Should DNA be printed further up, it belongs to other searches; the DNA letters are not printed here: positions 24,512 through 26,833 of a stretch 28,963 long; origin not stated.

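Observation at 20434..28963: Candidate undescribed periplasmic respiratory module: CbcL-like quinol oxidoreductase + octaheme cytochrome + rhodanese lipoprotein + Tat flavoenzyme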

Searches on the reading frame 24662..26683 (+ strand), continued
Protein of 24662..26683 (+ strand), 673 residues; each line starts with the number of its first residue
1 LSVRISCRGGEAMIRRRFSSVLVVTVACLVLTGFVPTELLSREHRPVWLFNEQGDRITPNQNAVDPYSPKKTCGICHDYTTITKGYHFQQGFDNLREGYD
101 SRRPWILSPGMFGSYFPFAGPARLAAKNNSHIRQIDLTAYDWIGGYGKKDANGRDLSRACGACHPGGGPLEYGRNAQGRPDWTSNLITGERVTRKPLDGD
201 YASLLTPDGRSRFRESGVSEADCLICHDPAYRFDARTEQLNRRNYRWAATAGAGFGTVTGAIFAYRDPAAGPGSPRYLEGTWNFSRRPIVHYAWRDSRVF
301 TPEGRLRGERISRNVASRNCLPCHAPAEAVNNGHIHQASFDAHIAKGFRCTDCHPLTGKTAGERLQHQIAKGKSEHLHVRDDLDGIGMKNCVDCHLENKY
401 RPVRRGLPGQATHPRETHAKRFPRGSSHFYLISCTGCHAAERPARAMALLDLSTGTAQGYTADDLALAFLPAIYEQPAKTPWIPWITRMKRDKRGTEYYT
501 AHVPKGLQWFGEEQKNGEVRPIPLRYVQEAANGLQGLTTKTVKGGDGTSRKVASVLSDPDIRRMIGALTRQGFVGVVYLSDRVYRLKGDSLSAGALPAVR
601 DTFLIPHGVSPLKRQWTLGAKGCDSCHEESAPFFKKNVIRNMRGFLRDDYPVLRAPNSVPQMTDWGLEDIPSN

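Call 44: search_solved_structures(query=A1, max_evalue=10, show_alignments=3)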
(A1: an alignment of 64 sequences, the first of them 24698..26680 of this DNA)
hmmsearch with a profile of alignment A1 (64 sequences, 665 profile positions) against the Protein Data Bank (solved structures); distinct sequences matched with E-value up to 10: 2.
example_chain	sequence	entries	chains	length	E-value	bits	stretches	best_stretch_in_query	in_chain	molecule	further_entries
2q27_A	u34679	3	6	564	2.1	9.9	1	21-63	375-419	oxalyl-CoA decarboxylase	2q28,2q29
2ozy_A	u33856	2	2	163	9.8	7.7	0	546-621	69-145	Cytochrome c-type protein nrfB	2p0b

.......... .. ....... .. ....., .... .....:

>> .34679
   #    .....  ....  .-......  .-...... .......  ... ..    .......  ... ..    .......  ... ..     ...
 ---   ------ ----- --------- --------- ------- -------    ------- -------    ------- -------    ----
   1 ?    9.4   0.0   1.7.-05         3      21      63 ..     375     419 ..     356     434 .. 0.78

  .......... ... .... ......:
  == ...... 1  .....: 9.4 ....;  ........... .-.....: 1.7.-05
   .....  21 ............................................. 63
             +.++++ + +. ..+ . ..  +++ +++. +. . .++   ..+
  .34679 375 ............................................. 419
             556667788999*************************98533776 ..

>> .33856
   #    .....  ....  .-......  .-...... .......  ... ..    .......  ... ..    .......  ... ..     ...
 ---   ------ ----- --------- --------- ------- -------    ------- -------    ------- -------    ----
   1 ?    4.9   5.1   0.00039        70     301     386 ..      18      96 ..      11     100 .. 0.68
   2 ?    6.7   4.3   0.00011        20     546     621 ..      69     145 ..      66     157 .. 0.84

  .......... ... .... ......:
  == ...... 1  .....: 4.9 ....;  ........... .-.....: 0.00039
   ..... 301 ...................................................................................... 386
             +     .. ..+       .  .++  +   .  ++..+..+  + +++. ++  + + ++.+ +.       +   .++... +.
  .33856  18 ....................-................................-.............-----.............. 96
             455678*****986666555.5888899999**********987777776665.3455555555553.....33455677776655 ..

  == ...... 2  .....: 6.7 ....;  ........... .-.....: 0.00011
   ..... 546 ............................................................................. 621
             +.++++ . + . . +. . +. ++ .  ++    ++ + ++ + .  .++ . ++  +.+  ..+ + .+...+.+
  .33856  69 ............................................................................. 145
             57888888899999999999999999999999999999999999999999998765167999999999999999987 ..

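Call 50: search_protein_families(library=ncbifam, proteins=[L018:7989-9026:+, L018:9004-9963:+, L018:15148-16530:+, L018:16530-17372:+, L018:6940-7464:+, L062:12759-14600:+, L018:5452-6837:+], max_evalue=0.001)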
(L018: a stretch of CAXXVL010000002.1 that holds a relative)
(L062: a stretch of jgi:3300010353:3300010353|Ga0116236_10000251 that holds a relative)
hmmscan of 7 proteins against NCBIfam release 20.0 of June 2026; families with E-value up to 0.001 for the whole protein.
L018:7989-9026:+ (346 aa): 4 families
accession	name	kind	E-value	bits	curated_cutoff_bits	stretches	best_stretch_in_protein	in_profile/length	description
NF040967.1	cytc_ExtN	equivalog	3e-11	42.8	200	2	15-146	34-140/415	selenite/tellurite reduction operon c-type cytochrome ExtN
NF040968.1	FeS_ExtO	equivalog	3.5e-11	42.6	200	1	15-235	34-238/416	selenite/tellurite reduction operon b-type cytochrome iron-sulfur cluster-binding subunit ExtO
NF040943.1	cytoc3_ExtM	equivalog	2e-07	29.7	800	1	159-219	258-316/599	selenite/tellurite reduction operon c-type cytochrome ExtM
TIGR04257.1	nanowire_3heme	domain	4.4e-05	23.5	40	0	159-202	17-59/75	c(7)-type cytochrome triheme domain-containing protein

L018:9004-9963:+ (320 aa): 11 families
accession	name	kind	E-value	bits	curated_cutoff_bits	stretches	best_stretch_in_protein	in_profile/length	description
NF008557.0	PRK11493.1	equivalog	3.7e-22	78.8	250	1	52-320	16-279/281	3-mercaptopyruvate sulfurtransferase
NF040901.1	SeO3_TeO2_ExtH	equivalog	5e-18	65.3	200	1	56-312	68-348/430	selenite/tellurite reduction operon rhodanese-like protein ExtH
NF045521.1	rhoda_near_glyco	subfamily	7.4e-13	48.5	145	1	42-179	19-132/144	rhodanese homology domain-containing protein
NF041203.1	rhodanese_LYCAU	equivalog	4.1e-10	39.4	115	1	32-72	12-52/126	rhodanese-related (seleno)protein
NF006444.0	PRK08762.1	equivalog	6e-08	31.7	449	0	45-159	19-110/387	molybdopterin-synthase adenylyltransferase MoeB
NF045694.1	seleno_TsoB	exception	4.9e-07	28.2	805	0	41-158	44-151/572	rhodanese/DsbD fusion-like selenoprotein TsoB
NF001195.0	PRK00162.1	equivalog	1.7e-06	28.3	102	0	46-77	10-41/108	thiosulfate sulfurtransferase GlpE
TIGR04568.1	arch_SelU_Nterm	equivalog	3.8e-06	26.9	200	0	176-302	82-204/215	selenouridine synthase SelU-like subunit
NF007627.0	PRK10287.1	equivalog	7.2e-05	23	102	0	265-305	54-93/104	thiosulfate sulfurtransferase PspE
NF033833.0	rhodan_ChrE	equivalog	8.2e-05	22.5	120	0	267-315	55-102/108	rhodanese family chromate resistance protein ChrE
TIGR02981.1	phageshock_pspE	exception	0.00028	21.1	126.3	0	264-305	52-91/101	thiosulfate sulfurtransferase PspE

L018:15148-16530:+ (461 aa): 0 families

L018:16530-17372:+ (281 aa): 5 families
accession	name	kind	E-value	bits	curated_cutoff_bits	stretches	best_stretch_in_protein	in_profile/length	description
TIGR03144.1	cytochr_II_ccsB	equivalog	3.3e-83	279.3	187.6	1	41-279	3-251/252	c-type cytochrome biogenesis protein CcsB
TIGR00353.1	nrfE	subfamily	7.1e-13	48.3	569.05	1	105-269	88-241/578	heme lyase CcmF/NrfE family subunit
TIGR03145.1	cyt_nit_nrfE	subfamily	8.1e-11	41.3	927.3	1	126-263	160-286/631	heme lyase NrfEFG subunit NrfE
TIGR01191.1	ccmC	subfamily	3.9e-09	36.7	186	1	189-277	49-140/184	heme ABC transporter permease CcmC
NF007691.0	PRK10369.1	subfamily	3.5e-06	26.1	394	1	126-270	162-292/573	heme lyase NrfEFG subunit NrfE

L018:6940-7464:+ (175 aa): 3 families
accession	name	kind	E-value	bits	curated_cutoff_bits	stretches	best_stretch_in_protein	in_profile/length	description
NF051471.1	cytcCgr1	equivalog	6.7e-05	22.6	340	0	107-169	129-187/204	cytochrome c-type protein Cgr1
TIGR03153.1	cytochr_NrfH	equivalog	0.00013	22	134.2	0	19-156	5-135/138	cytochrome c nitrite reductase small subunit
NF045713.1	CxxCH_16_HmcA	equivalog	0.00068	18.4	400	1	37-133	170-266/541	sulfate respiration complex hexadecaheme cytochrome HmcA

L062:12759-14600:+ (614 aa): 9 families
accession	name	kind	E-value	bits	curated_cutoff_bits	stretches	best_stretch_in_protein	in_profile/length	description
TIGR03508.1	decahem_SO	subfamily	2.1e-14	53.6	192.2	2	21-136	62-177/258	DmsE family decaheme c-type cytochrome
TIGR01583.1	formate-DH-gamm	equivalog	1.7e-09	37.9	115.85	1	343-413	1-68/204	formate dehydrogenase subunit gamma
NF041028.1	decahem_GSU2203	exception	9.9e-09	34.8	325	1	23-137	96-211/317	GSU2203 family decaheme c-type cytochrome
NF007924.0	PRK10639.1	equivalog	1.4e-07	31.5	341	1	343-411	6-71/211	formate dehydrogenase cytochrome b556 subunit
TIGR03146.1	cyt_nit_nrfB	equivalog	1.7e-06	28.4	166.6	0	27-87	82-144/145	cytochrome c nitrite reductase pentaheme subunit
NF008659.0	PRK11659.1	equivalog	2.3e-06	27.4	184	0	26-93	107-176/188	cytochrome c nitrite reductase pentaheme subunit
NF040967.1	cytc_ExtN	equivalog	6.8e-06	25.2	200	0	135-273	20-147/415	selenite/tellurite reduction operon c-type cytochrome ExtN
NF040968.1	FeS_ExtO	equivalog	7.7e-06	25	200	0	135-273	20-147/416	selenite/tellurite reduction operon b-type cytochrome iron-sulfur cluster-binding subunit ExtO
TIGR03153.1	cytochr_NrfH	equivalog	1.5e-05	25.1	134.2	0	127-169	29-67/138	cytochrome c nitrite reductase small subunit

L018:5452-6837:+ (462 aa): 76 families (the best 25 are shown)
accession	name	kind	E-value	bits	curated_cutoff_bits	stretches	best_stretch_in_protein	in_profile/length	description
TIGR01813.1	flavo_cyto_c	subfamily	1.8e-137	458.7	285.45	1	7-459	1-444/444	flavocytochrome c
NF005064.0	PRK06481.1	equivalog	2.1e-78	264.3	542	1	3-462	59-500/506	flavocytochrome c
NF009478.0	PRK12844.1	equivalog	4.5e-52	177.1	789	2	129-462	205-549/559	3-ketosteroid-delta-1-dehydrogenase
NF005510.0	PRK07121.1-3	subfamily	5.1e-45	154.1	481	2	132-462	178-487/492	FAD-binding protein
NF006130.0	PRK08274.1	equivalog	1.4e-44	152.7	369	1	4-462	4-459/467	FAD-dependent tricarballylate dehydrogenase TcuA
NF004789.0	PRK06134.1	subfamily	1.6e-42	145.9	747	2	114-462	197-568/581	FAD-dependent oxidoreductase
NF005511.0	PRK07121.1-4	equivalog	2.4e-42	145.1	466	2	183-462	258-540/553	FAD-binding protein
NF009473.0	PRK12835.1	subfamily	7.9e-41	140.2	837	2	129-462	208-567/585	FAD-binding protein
NF005882.1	PRK07843.1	equivalog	1.6e-39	135.8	788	3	319-459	393-545/547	3-oxosteroid 1-dehydrogenase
NF053717.1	VnlPnlRedVprA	equivalog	3.5e-39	134.9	600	2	4-252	5-242/481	vinyl phenol reductase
NF009477.0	PRK12843.1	equivalog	1.9e-36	125.7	758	2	113-461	200-568/578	FAD-dependent oxidoreductase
NF004900.0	PRK06263.1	equivalog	5e-33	114.5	718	2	397-462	342-401/546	fumarate reductase (CoM/CoB) subunit TfrA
NF005509.0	PRK07121.1-2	subfamily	1.3e-31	109.8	630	2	160-462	229-522/527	FAD-binding protein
NF009476.0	PRK12839.1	equivalog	1.6e-31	109.2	940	3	4-71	7-73/572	FAD-dependent oxidoreductase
NF005512.0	PRK07121.1-5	subfamily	1e-30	106.7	812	2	131-462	179-487/489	FAD-binding protein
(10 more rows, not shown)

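Call 51: search_protein_families(library=pfam, proteins=[L018:7989-9026:+, L018:9004-9963:+, L018:15148-16530:+, L018:16530-17372:+, L018:6940-7464:+, L062:12759-14600:+], max_evalue=0.001)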
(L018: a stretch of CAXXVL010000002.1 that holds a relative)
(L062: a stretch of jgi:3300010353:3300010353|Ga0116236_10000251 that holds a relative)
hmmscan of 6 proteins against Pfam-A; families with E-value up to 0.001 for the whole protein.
L018:7989-9026:+ (346 aa): 3 families
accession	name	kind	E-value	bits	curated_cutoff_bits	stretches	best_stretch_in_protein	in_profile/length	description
PF14522.11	Cytochrome_C7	-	7.8e-12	45.3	24.8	0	160-240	6-66/67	Cytochrome c7 and related cytochrome c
PF22113.1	Mtrc-MtrF_II-IV_dom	-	4.3e-09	36.6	30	0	15-105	77-164/176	Outer membrane cytochrome MtrC/MtrF-like, domains II/IV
PF14537.11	Cytochrom_c3_2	-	1e-08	35.9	25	1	161-240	1-78/79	Cytochrome c3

L018:9004-9963:+ (320 aa): 1 family
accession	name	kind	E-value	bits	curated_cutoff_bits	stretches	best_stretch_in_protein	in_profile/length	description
PF00581.25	Rhodanese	-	1.3e-36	125.6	22.2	2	44-157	1-100/102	Rhodanese-like domain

L018:15148-16530:+ (461 aa): 1 family
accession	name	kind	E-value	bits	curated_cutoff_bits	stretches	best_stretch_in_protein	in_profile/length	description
PF05140.19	ResB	-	1.6e-101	341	24.6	2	15-334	1-316/486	ResB-like family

L018:16530-17372:+ (281 aa): 1 family
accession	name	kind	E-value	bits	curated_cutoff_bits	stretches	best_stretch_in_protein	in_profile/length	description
PF01578.25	Cytochrom_C_asm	-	8.7e-56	189.3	29.9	1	68-276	1-211/212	Cytochrome C assembly protein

L018:6940-7464:+ (175 aa): 3 families
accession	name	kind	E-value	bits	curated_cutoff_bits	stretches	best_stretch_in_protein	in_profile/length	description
PF14537.11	Cytochrom_c3_2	-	4.5e-19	69.1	25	1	91-169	2-79/79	Cytochrome c3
PF14522.11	Cytochrome_C7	-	2.6e-06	27.6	24.8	1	59-120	5-66/67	Cytochrome c7 and related cytochrome c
PF22113.1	Mtrc-MtrF_II-IV_dom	-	0.00077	19.5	30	0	35-106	74-167/176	Outer membrane cytochrome MtrC/MtrF-like, domains II/IV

L062:12759-14600:+ (614 aa): 7 families
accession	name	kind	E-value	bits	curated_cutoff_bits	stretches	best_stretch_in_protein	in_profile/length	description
PF14522.11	Cytochrome_C7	-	2.6e-15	56.4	24.8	2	182-264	9-67/67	Cytochrome c7 and related cytochrome c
PF14537.11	Cytochrom_c3_2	-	3.6e-10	40.6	25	1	96-166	1-69/79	Cytochrome c3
PF22113.1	Mtrc-MtrF_II-IV_dom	-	1.8e-08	34.5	30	1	101-264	6-164/176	Outer membrane cytochrome MtrC/MtrF-like, domains II/IV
PF09699.15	Paired_CXXCH_1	-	7e-07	29.3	20.6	0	54-88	8-40/41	Doubled CXXCH motif (Paired_CXXCH_1)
PF02085.21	Cytochrom_CIII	-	1.2e-06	29.3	22.9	0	96-192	25-101/101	Class III cytochrome C family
PF22678.1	Cytochrom_c_NrfB-like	-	1e-05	26.3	27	0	27-83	31-89/89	Cytochrome c-type protein NrfB-like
PF01292.26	Ni_hydr_CYTB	-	4.5e-05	23.7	30.1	1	346-529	1-158/179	Prokaryotic cytochrome b561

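Call 69: find_related_loci(query=A2, collection=genome_contigs, flank=6000)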
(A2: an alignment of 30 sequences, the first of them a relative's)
Query A2 (614 aa) in genome_contigs; peptide patterns used: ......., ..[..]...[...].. (x = any residue, [..] = any of these).
599 stretches matched a pattern (row limit reached: there are more); 512 encode a relative of the query (tblastn E <= 1e-3); the best 80 are kept; 80 distinct loci.
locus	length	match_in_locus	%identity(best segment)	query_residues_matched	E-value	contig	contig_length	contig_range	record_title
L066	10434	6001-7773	75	23-613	0e+0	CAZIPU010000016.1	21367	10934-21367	MAG TPA_asm: uncultured Syntrophales bacterium isolate binchicken_co20_416 genome assembly, contig: NODE_4912_length_213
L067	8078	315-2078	61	26-613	0e+0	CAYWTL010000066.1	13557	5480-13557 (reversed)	MAG TPA_asm: uncultured Syntrophaceae bacterium isolate SRP192927_co7_613 genome assembly, contig: NODE_8857_length_1355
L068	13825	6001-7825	61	13-613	0e+0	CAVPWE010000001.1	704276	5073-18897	MAG: uncultured delta proteobacterium isolate MFD00032.bin.1.44 genome assembly, contig: contig_19265, whole genome shot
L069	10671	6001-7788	59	18-613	0e+0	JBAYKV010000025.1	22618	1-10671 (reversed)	MAG: Syntrophales bacterium isolate SO_2016_GW1_88 scaffold03980_OW334_2016, whole genome shotgun sequence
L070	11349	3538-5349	57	1-613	0e+0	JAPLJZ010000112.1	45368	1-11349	MAG: Deltaproteobacteria bacterium isolate LacPavin_0419_WC70S_MAG_52_23 LacPavin_0419_WC70S_scaffold_256622, whole geno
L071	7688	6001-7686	59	31-592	0e+0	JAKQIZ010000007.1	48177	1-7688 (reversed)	MAG: Deltaproteobacteria bacterium isolate USDV_maxbin.029 k141_125946, whole genome shotgun sequence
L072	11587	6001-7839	55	1-613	0e+0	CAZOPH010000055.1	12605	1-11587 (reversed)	MAG TPA_asm: uncultured Smithella sp. isolate SRP263991_co5_124 genome assembly, contig: NODE_9784_length_12605_cov_21.9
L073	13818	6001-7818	56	17-613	0e+0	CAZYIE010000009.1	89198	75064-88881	MAG TPA_asm: uncultured Smithella sp. isolate binchicken_co113_249 genome assembly, contig: NODE_270_length_89198_cov_4.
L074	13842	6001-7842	55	1-613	0e+0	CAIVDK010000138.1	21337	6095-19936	MAG: uncultured delta proteobacterium isolate Loclat_bin-13126 genome assembly, contig: bin-13126:138/473, whole genome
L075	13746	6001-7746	57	32-613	0e+0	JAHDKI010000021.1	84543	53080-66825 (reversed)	MAG: Syntrophaceae bacterium isolate LM1-B42D k141_277979, whole genome shotgun sequence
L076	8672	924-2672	57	32-613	0e+0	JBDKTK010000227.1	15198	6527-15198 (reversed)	MAG: Syntrophaceae bacterium isolate 7_bin.119 c_000000973815, whole genome shotgun sequence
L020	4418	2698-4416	56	25-597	0e+0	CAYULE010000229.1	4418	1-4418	MAG TPA_asm: uncultured Smithella sp. isolate binchicken_co269_68 genome assembly, contig: NODE_20968_length_4418_cov_19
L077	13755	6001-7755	57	31-613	0e+0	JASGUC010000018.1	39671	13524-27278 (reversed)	MAG: Pseudomonadota bacterium isolate MAG95_MWBP c_000000028450, whole genome shotgun sequence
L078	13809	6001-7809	55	11-613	0e+0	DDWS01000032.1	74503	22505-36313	MAG TPA_asm: Syntrophaceae bacterium UBA2280 UBA2280_contig_11041, whole genome shotgun sequence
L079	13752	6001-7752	55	28-612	0e+0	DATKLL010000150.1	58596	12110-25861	MAG TPA_asm: Syntrophales bacterium isolate SMAG_U14684 k141_3348199, whole genome shotgun sequence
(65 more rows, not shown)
